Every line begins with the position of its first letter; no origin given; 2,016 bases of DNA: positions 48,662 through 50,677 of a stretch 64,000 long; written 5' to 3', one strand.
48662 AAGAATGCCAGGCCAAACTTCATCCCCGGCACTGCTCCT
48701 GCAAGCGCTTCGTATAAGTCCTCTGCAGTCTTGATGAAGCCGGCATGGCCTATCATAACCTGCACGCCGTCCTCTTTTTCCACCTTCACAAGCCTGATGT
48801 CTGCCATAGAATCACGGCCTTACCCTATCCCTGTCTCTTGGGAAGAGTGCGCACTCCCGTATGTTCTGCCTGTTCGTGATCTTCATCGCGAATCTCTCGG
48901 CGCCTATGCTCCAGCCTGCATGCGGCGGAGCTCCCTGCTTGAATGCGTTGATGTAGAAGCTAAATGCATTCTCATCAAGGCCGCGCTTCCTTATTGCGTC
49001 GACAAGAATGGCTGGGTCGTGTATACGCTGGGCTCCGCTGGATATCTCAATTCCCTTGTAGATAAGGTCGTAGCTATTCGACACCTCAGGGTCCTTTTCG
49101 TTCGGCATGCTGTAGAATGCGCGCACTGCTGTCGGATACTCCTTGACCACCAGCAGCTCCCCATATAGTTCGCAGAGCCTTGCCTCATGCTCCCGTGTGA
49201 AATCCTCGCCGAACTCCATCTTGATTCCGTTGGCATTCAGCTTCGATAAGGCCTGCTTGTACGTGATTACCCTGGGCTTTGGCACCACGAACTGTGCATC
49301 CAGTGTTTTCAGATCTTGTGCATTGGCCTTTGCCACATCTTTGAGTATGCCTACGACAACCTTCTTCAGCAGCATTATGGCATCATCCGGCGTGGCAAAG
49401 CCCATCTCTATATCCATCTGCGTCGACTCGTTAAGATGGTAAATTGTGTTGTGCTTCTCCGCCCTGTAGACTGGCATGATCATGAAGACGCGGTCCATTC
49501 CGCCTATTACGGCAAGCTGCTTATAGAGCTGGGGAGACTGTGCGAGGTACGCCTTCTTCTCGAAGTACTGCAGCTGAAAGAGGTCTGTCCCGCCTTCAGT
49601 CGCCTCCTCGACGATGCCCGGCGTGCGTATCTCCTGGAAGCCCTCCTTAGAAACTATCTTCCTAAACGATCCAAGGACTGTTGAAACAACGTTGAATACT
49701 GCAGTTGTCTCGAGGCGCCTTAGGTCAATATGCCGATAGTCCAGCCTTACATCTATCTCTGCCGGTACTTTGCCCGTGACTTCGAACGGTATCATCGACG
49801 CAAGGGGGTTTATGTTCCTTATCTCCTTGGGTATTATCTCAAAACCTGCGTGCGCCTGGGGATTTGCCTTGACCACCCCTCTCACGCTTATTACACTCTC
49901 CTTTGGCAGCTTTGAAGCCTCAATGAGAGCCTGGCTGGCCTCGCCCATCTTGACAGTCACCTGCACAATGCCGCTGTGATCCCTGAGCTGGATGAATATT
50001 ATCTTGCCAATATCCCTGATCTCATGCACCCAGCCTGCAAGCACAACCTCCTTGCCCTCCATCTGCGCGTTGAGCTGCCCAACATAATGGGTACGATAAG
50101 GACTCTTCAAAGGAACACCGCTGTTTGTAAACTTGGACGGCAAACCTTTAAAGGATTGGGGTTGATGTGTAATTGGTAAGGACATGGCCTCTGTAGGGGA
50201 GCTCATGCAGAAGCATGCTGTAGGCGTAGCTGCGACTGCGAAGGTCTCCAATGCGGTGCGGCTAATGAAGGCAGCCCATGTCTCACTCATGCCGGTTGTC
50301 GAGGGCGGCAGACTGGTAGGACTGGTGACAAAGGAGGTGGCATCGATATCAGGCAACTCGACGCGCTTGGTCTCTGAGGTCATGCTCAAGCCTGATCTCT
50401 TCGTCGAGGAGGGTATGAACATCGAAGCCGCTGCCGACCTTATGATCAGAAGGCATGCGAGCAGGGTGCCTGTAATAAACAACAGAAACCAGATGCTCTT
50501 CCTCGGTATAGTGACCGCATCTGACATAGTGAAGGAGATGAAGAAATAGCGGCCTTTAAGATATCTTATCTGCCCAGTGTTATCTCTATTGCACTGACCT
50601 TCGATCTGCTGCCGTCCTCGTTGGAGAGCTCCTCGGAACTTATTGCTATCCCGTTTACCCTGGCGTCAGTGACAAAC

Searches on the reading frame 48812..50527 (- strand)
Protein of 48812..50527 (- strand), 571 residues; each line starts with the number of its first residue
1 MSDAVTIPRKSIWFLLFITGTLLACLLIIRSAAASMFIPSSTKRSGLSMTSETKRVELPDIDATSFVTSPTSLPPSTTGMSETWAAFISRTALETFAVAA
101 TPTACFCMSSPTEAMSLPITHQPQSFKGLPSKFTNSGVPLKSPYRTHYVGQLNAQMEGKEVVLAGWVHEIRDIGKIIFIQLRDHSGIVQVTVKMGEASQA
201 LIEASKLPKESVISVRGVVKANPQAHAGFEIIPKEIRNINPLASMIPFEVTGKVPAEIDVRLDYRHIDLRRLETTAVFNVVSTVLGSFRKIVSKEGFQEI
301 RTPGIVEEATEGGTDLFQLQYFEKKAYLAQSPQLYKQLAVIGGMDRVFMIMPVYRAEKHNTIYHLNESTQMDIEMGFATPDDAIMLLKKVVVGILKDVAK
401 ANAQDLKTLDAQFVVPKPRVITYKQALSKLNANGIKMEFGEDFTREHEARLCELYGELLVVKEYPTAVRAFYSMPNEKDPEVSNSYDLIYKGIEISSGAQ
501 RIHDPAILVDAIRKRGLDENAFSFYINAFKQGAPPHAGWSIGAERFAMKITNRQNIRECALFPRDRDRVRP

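Call 10: search_protein_families(library=pfam, proteins=[window:48812-50527:-], max_evalue=0.01)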
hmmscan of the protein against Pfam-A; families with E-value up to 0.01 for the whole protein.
window:48812-50527:- (571 aa): 2 families
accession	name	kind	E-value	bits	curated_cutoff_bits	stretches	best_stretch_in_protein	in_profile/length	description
PF00152.25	tRNA-synt_2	-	2.4e-76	257.2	25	1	259-565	3-307/308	tRNA synthetases class II (D, K and N)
PF01336.31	tRNA_anti-codon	-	2.4e-15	56.7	27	1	161-238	1-74/75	OB-fold nucleic acid binding domain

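Call 83: search_protein_families(library=ncbifam, proteins=[window:48812-50527:-], max_evalue=0.00001)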
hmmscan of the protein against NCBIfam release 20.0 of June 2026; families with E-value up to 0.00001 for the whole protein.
window:48812-50527:- (571 aa): 16 families
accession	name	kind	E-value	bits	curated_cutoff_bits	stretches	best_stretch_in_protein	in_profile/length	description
NF003483.0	PRK05159.1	equivalog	1e-155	518.9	353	1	144-571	3-438/438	aspartate--tRNA(Asn) ligase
TIGR00458.1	aspS_nondisc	equivalog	8.4e-151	502.8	368.4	1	147-571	1-428/428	aspartate--tRNA(Asn) ligase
NF003037.0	PRK03932.1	equivalog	5.1e-80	269.6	414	1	152-569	10-449/451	asparagine--tRNA ligase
NF001750.0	PRK00476.1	equivalog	1.3e-78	264.8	443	2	144-405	4-272/590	aspartate--tRNA ligase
TIGR00457.1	asnS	equivalog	7.4e-75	252.5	342.6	1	154-569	12-453/455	asparagine--tRNA ligase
TIGR00459.1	aspS_bact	equivalog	1.7e-74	251.2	373.85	2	145-429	3-280/586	aspartate--tRNA ligase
NF009460.0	PRK12820.1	equivalog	2.4e-41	141.6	1379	2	147-390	24-286/723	bifunctional aspartyl-tRNA synthetase/aspartyl/glutamyl-tRNA amidotransferase subunit C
NF005052.0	PRK06462.1-1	equivalog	8.6e-36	123.7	368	1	261-564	34-345/353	asparagine synthetase A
NF001756.1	PRK00484.1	subfamily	1.9e-34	119.2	468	2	153-432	46-323/488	lysine--tRNA ligase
NF005054.0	PRK06462.1-4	equivalog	1.9e-32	112.6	309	1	265-564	12-310/318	asparagine synthetase A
TIGR00499.1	lysS_bact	equivalog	4.2e-31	108.1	427.6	2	153-438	48-333/496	lysine--tRNA ligase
NF002821.0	PRK02983.1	equivalog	2e-23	82.4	742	1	139-566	641-1099/1102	bifunctional lysylphosphatidylglycerol synthetase/lysine--tRNA ligase LysX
NF009101.0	PRK12445.1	subfamily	4.9e-23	81.4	1026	2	160-398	67-305/505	lysine--tRNA ligase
NF006828.0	PRK09350.1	equivalog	2.5e-11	43.4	264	1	282-566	20-324/325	elongation factor P--(R)-beta-lysine ligase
TIGR00462.1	genX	equivalog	2.8e-10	40.1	286.9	1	283-561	6-303/304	EF-P lysine aminoacylase EpmA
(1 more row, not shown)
